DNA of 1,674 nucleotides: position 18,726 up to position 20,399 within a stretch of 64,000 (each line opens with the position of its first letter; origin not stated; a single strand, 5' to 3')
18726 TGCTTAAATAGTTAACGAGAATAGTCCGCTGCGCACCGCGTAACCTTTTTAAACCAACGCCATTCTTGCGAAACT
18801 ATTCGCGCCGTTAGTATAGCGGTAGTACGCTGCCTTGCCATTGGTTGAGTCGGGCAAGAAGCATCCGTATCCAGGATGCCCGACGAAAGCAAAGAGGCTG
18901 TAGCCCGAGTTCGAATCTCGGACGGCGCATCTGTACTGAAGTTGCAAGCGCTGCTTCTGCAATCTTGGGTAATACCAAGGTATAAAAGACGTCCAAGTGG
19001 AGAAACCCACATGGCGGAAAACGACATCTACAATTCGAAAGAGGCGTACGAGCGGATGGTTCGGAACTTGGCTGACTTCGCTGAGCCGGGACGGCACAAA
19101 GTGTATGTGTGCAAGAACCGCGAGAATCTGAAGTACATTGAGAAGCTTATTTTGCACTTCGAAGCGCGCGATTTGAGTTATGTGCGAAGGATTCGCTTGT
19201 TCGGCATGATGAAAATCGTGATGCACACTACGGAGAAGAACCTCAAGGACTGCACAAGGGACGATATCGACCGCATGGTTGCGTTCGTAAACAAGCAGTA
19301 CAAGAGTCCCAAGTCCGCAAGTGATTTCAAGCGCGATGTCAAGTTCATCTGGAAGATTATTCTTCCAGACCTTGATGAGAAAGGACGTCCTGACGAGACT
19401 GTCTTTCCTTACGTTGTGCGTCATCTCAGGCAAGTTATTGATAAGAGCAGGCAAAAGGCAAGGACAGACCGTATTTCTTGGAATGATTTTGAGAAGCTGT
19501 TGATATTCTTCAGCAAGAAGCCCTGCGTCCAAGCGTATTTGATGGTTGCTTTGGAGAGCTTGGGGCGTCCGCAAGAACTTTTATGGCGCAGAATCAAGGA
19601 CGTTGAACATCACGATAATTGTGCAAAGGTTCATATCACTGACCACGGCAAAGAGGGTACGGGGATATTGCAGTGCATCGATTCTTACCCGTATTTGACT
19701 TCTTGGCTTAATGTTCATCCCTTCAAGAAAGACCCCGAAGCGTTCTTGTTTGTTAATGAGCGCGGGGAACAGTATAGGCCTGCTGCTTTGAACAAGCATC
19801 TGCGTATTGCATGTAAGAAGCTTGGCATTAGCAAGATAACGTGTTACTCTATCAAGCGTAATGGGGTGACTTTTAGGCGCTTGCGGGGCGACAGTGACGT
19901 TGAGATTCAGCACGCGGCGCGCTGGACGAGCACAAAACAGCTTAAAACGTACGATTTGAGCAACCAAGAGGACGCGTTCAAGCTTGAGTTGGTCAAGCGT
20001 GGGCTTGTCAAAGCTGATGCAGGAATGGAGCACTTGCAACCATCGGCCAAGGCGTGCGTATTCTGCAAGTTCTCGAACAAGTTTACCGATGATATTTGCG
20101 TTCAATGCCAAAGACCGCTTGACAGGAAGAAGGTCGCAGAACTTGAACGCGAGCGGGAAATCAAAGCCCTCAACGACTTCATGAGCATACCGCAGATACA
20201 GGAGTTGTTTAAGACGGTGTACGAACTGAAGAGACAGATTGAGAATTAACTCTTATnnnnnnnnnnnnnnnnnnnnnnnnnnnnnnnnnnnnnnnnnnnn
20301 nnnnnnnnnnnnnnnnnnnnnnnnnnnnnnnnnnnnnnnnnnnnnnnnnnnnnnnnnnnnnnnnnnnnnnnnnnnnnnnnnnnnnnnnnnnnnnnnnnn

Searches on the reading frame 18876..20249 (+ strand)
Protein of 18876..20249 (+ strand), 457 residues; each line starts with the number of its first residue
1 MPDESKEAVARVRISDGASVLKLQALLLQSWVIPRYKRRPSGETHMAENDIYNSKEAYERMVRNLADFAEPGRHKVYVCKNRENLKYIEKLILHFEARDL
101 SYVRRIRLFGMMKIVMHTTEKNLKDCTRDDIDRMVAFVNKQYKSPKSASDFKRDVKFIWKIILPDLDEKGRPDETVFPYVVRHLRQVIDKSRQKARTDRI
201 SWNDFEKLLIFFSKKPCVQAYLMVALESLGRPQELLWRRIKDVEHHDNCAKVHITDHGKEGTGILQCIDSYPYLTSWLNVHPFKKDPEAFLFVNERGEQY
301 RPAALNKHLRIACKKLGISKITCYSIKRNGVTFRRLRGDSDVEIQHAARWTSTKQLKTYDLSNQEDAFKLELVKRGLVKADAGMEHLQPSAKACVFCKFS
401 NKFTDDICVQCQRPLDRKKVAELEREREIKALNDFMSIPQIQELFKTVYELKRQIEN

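Call 45: search_protein_families(library=pfam, proteins=[window:18876-20249:+], max_evalue=0.0001)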
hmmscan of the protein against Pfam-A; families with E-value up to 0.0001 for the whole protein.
window:18876-20249:+ (457 aa): 1 family
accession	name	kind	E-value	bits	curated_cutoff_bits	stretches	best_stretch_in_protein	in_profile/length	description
PF00589.27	Phage_integrase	-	5.4e-08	33.2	27.1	1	218-359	24-165/172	Phage integrase family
